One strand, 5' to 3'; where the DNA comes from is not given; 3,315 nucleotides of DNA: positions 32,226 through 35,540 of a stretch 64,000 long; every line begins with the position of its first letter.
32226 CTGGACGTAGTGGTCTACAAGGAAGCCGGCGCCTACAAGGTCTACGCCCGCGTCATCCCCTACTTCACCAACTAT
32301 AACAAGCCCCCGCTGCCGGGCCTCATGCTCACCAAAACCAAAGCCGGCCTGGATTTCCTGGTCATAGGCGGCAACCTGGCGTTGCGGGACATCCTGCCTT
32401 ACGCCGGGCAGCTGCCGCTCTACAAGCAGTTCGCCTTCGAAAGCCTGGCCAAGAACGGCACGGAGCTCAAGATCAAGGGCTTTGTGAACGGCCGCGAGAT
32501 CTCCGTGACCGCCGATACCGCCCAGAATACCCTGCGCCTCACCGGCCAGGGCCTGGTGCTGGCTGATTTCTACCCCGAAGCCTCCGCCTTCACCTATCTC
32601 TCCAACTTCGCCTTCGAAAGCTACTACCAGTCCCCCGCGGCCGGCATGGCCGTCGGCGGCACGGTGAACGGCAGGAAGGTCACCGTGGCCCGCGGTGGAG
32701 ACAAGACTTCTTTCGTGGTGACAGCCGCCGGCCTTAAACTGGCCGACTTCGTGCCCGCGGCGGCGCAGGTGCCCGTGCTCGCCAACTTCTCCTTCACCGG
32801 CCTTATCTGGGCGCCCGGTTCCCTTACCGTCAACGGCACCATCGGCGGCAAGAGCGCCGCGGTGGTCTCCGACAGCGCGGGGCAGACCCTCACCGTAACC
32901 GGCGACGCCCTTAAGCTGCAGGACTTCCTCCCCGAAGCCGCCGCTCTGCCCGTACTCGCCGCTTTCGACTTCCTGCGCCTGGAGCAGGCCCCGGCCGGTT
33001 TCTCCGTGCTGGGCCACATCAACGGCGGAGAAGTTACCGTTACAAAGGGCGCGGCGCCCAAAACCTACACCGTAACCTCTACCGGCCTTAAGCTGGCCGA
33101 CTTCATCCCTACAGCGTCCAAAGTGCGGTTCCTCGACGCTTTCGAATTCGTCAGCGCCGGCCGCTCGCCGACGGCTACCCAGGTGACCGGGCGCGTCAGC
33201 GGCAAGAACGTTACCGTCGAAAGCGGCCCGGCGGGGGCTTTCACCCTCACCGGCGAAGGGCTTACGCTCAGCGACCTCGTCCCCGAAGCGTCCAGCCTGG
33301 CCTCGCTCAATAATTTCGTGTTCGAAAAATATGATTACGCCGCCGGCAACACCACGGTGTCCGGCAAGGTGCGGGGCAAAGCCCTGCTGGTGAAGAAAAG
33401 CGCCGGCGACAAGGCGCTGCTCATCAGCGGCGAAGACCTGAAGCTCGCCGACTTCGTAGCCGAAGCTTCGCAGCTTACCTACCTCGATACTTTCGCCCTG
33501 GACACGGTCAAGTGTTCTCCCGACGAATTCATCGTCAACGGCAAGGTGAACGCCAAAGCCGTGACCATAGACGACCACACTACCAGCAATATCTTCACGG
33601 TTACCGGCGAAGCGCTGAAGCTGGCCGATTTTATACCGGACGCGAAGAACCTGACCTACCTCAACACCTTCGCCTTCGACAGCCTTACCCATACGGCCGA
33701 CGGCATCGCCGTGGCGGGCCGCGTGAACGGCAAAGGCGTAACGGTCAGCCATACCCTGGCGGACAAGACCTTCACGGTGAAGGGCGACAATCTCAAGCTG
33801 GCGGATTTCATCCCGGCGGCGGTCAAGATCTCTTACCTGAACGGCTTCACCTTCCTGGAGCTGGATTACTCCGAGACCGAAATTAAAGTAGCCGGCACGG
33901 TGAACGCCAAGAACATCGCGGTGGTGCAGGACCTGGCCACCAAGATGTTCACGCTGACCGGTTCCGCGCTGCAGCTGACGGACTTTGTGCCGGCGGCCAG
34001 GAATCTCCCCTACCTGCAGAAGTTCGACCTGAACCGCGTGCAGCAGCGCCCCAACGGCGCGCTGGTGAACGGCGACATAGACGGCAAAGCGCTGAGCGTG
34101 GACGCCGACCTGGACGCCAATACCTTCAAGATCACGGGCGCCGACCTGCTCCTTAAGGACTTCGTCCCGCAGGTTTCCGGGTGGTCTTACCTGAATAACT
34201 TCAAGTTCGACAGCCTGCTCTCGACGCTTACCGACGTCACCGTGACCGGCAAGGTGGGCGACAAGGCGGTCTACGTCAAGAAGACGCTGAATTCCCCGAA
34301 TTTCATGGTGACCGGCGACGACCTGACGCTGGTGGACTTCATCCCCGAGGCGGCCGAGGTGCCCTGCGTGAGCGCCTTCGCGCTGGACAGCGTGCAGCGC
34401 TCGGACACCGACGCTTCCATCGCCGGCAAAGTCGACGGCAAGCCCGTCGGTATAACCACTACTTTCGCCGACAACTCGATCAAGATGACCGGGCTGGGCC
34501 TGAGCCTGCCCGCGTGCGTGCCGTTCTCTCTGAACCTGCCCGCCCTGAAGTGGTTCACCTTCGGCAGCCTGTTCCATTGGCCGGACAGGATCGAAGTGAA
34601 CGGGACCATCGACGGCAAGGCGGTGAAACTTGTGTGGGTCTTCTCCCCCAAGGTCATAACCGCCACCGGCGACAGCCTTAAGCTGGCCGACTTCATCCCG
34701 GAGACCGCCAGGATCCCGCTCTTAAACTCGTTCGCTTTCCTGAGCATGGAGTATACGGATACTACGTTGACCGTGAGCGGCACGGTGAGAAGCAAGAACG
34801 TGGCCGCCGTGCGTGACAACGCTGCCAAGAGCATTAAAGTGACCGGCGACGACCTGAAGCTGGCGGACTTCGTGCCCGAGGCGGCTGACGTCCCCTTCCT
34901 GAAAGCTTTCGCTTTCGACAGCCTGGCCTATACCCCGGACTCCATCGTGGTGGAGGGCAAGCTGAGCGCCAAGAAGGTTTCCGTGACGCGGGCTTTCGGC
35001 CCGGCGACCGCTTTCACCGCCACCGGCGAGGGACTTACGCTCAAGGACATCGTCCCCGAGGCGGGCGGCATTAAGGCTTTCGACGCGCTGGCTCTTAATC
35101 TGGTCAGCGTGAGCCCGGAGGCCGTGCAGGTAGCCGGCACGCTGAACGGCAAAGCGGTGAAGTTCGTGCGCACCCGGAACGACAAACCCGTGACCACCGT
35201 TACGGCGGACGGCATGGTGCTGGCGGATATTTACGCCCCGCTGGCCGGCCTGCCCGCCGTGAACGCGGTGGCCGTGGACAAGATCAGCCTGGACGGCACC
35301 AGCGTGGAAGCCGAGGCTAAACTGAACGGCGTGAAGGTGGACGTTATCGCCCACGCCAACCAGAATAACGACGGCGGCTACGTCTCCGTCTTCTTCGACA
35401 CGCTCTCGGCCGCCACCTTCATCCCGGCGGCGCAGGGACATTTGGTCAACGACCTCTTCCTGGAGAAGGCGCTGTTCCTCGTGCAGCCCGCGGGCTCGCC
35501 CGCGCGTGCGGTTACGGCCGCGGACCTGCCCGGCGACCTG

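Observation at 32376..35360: About 17 tandem ~59-aa repeats of an unrecognised type form the N-terminal 1,000 aa of the giant protein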

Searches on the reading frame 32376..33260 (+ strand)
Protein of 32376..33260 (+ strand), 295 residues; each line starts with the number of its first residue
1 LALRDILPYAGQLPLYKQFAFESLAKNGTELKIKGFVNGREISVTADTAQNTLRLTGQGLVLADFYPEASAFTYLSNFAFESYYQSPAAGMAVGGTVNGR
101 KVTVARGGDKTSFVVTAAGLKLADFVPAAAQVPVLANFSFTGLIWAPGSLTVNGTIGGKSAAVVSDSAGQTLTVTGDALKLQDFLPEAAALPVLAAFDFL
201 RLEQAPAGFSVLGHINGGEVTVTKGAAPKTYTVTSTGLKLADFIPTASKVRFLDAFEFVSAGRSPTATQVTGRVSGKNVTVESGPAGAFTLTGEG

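Call 7: search_protein_families(library=pfam, proteins=[window:32376-33260:+], max_evalue=1)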
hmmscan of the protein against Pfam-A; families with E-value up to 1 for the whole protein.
window:32376-33260:+ (295 aa): 3 families
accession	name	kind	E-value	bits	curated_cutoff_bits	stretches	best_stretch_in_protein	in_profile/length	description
PF12288.13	CsoS2_M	-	0.003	17.5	22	1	31-177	214-353/425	Carboxysome shell peptide mid-region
PF18140.6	PCC_BT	-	0.027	15.1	23.5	0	144-191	70-119/126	Propionyl-coenzyme A carboxylase BT domain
PF02087.21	Nitrophorin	-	0.12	12.9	23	0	105-128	141-164/178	Nitrophorin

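Call 8: search_protein_families(library=ncbifam, proteins=[window:32376-33260:+], max_evalue=1)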
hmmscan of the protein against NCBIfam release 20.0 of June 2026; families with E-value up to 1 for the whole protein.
window:32376-33260:+ (295 aa): 1 family
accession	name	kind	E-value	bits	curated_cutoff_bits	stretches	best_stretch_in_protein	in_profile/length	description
NF050159.1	CbxsomAssCsoS2Cyan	equivalog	0.0074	15.2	1100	1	23-177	391-536/795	alpha-carboxysome scaffolding protein CsoS2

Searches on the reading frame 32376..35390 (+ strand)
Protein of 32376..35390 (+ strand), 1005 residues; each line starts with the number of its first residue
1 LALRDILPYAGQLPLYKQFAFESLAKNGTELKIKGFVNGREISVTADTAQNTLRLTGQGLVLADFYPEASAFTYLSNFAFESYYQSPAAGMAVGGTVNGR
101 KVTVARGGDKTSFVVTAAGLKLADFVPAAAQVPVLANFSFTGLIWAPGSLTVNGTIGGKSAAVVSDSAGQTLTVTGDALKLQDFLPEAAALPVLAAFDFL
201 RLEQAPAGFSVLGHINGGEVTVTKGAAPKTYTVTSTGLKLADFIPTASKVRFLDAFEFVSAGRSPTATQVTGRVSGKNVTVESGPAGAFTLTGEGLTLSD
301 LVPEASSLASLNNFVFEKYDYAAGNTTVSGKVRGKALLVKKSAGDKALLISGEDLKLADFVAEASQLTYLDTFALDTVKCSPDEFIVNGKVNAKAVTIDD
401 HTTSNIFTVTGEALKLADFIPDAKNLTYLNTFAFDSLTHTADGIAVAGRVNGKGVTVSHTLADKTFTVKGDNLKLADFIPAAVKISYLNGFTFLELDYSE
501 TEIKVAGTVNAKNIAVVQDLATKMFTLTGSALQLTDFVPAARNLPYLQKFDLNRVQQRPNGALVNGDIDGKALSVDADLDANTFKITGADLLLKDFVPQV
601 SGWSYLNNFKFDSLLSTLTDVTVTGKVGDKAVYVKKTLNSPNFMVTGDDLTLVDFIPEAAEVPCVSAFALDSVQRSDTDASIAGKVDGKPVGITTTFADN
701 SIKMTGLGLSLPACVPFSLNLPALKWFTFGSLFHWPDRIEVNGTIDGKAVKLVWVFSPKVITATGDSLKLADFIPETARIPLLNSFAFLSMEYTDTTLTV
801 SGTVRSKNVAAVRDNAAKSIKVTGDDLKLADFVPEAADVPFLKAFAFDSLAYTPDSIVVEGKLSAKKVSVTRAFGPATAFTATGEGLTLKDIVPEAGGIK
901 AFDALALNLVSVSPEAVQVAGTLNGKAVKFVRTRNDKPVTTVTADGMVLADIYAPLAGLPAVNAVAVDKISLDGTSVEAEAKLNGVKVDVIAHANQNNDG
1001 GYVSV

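Call 9: search_solved_structures(query=window:32376-35390:+, max_evalue=10)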
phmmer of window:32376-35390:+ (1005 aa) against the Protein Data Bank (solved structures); distinct sequences matched with E-value up to 10: 1.
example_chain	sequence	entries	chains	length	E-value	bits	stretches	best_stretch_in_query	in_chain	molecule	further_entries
7wd1_C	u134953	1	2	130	2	9.6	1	36-104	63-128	R14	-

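Call 10: find_homologous_proteins(query=window:32376-35390:+)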
Query window:32376-35390:+ (1005 aa): 2 proteins with E <= 0.001 among 8000 candidates.
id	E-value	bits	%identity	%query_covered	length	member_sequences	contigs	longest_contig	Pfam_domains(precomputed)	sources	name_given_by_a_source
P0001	2.3e-173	597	49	56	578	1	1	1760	PF18140.7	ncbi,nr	ncbi:MAG TPA: hypothetical protein PK523_11615, partial [Elusimicrobiales bacterium]|nr:hypothetical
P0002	5.8e-101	357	36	51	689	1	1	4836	-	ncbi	ncbi:MAG: hypothetical protein WC943_16470, partial [Elusimicrobiota bacterium]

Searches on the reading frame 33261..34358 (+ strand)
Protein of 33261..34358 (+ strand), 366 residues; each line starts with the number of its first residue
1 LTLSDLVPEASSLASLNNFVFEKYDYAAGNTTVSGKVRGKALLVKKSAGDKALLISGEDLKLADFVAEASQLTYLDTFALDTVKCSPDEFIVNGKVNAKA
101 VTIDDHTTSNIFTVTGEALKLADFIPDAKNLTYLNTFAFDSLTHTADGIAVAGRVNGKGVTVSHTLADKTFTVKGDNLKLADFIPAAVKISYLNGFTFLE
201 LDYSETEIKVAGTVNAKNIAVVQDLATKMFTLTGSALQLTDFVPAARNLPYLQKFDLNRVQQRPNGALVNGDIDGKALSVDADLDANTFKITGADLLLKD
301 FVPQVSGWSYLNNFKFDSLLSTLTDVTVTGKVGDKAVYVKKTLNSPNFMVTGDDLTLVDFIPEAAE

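Call 43: predict_structure(alignment_id=A5)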
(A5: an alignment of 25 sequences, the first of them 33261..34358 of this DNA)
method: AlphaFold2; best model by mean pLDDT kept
length: 366 residues; sequences in the alignment: 25
mean_pLDDT: 91.9   pTM: 0.81
mean pLDDT of the five models: 91.9, 91.1, 90.2, 90.0, 89.0
residues with pLDDT >= 90: 270; 70-90: 96; 50-70: 0; < 50: 0
segments of 3 or more residues with pLDDT < 50: none
pLDDT, mean of each block of 10 residues (from residue 1): 85 82 92 92 89 89 90 92 87 95 88 94 93 93 93 94 86 93 91 93 95 94 94 92 91 94 93 95 94 94 90 96 96 96 93 93 87
secondary structure, 60 per line:
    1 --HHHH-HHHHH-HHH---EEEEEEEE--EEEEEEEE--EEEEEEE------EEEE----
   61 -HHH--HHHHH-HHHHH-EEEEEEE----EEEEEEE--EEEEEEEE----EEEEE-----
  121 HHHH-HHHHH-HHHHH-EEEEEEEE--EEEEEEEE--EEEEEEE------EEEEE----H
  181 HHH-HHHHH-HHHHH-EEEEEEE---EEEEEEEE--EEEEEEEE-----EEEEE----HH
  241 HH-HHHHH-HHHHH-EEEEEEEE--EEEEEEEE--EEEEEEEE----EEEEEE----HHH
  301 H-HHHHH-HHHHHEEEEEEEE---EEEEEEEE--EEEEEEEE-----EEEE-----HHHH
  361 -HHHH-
elements in order: H3-6 H8-12 E20-27 E30-37 E40-46 E53-56 H67-71 H73-77 E79-85 E90-96 E99-106 E111-115 H121-124 H126-130 H132-136 E138-145 E148-155 E158-164 E171-175 H180-183 H185-189 H191-195 E197-203 E207-214 E217-224 E230-234 H239-242 H244-248 H250-254 E256-263 E266-273 E276-283 E288-293 H298-301 H303-307 H309-313 E314-321 E325-332 E335-342 E348-351 H357-360 H362-365

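Call 45: fold_search(model_id=the predicted structure, library=pdb)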
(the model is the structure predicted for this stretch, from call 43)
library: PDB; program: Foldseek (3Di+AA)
matches with E <= 10: 857; with E <= 0.001: 12
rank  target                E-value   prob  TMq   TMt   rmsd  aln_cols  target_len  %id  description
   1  7ne7                  8.6e-05  0.97  0.16  0.10  25.8       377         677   10  oligopeptidase B from S. proteomaculans with modified hinge region in complex with N-[(1S)-5-amino-1-(chloroacetyl)penty (released 2021-02-17)
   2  2bkl_A                9.1e-05  0.89  0.14  0.09  29.0       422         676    9  Structural and Mechanistic Analysis of Two Prolyl Endopeptidases: Role of Inter-Domain Dynamics in Catalysis and Speci (released 2005-03-09)
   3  7ne5                  1.0e-04  0.89  0.16  0.10  28.3       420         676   10  catalytically non active S532A mutant of oligopeptidase B from S. proteomaculans with modified hinge region (released 2021-03-31)
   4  3u1w_A                1.5e-04  0.99  0.18  0.24  16.1       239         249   12  Crystal structure of a Calcium binding protein (BDI_1975) from Parabacteroides distasonis ATCC 8503 at 2.00 A resoluti (released 2012-01-25)
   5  9hji                  1.5e-04  0.84  0.15  0.09  30.4       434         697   12  Structure of Trypanosoma cruzi Prolyl Oligopeptidase in the close state (released 2025-10-01)
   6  3u1w_C                3.8e-04  0.98  0.17  0.23  16.1       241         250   12  Crystal structure of a Calcium binding protein (BDI_1975) from Parabacteroides distasonis ATCC 8503 at 2.00 A resoluti (released 2012-01-25)
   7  2bkl_B                5.6e-04  0.80  0.16  0.10  28.9       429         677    9  Structural and Mechanistic Analysis of Two Prolyl Endopeptidases: Role of Inter-Domain Dynamics in Catalysis and Speci (released 2005-03-09)
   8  2hkd                  7.3e-04  0.95  0.23  0.25  17.7       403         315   11  The crystal structure of engineered OSPA (released 2006-11-21)
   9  6jci                  7.7e-04  0.60  0.14  0.09  28.9       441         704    6  Crystal structure of Prolyl Endopeptidase from Haliotis discus hannai with SUAM-14746 (released 2020-02-05)
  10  2fkg                  8.1e-04  0.95  0.23  0.26  17.5       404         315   11  The Crystal Structure of Engineered OspA (released 2006-11-21)
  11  7ywp                  8.1e-04  0.72  0.17  0.10  28.9       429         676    8  Closed conformation of Oligopeptidase B from Serratia proteomaculans with covalently bound TCK (released 2023-02-22)
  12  7zjz                  8.5e-04  0.54  0.14  0.09  28.3       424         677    8  catalytically non active S532A mutant of oligopeptidase B from S. proteomaculans (released 2023-01-18)
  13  2oy8                  1.1e-03  0.92  0.23  0.25  17.6       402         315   10  The crystal structure of OspA mutant (released 2008-03-04)
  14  5ys7                  1.2e-03  0.99  0.29  0.32  15.5       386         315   10  Crystal structure of an OspA mutant (released 2018-11-14)
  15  4a0p_A                1.2e-03  0.77  0.19  0.12  22.2       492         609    7  Crystal structure of LRP6P3E3P4E4 (released 2011-10-26)
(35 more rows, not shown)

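Call 50: fold_search(model_id=the predicted structure, library=viral)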
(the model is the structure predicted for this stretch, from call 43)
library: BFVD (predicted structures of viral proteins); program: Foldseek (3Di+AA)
matches with E <= 10: 1034; with E <= 0.001: 10
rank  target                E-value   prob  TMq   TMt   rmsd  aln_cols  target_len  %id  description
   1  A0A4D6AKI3            8.9e-07  0.99  0.14  0.09  21.8       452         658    7  (no name in the UniProt tables at hand)
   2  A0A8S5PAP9            2.2e-05  1.00  0.26  0.19  23.7       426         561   10  Neck appendage protein [Siphoviridae sp. ctpoI7]
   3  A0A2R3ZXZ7            6.8e-05  0.98  0.13  0.15  17.2       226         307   14  Uncharacterized protein [Staphylococcus phage phiSA_BS2]
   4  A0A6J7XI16            1.2e-04  0.99  0.17  0.26  17.8       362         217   10  Uncharacterized protein [uncultured Caudovirales phage]
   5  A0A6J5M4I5            2.3e-04  0.60  0.13  0.08  24.2       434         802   12  Uncharacterized protein [uncultured Caudovirales phage]
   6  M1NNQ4                4.2e-04  0.69  0.14  0.12  28.9       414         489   10  BTB domain-containing protein [Moumouvirus goulette]
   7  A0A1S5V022            5.4e-04  0.38  0.11  0.10  32.6       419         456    9  (no name in the UniProt tables at hand)
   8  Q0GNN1                6.4e-04  0.60  0.14  0.10  28.0       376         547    8  Kelch repeat and BTB domain-containing protein 2 [Horsepox virus]
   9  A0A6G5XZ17            9.8e-04  0.97  0.25  0.28  14.4       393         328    8  (no name in the UniProt tables at hand)
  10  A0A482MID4            9.8e-04  0.41  0.14  0.09  19.8       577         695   10  Uncharacterized protein [Nodularia phage vB_NspS-kac68v161]
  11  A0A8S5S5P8            1.2e-03  0.33  0.12  0.10  27.4       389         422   10  Uncharacterized protein [Myoviridae sp. cthAo37]
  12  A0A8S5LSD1            1.4e-03  0.30  0.13  0.08  27.2       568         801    9  Uncharacterized protein [Siphoviridae sp. ctH8e11]
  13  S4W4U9                1.9e-03  0.72  0.16  0.14  19.1       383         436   10  F-box domain containing protein [Pandoravirus salinus]
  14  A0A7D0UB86            2.3e-03  0.38  0.13  0.10  27.3       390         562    8  (no name in the UniProt tables at hand)
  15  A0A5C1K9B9            2.6e-03  0.30  0.14  0.10  24.8       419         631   10  Uncharacterized protein [Pseudomonas phage vB_PaeM_PS119XW]
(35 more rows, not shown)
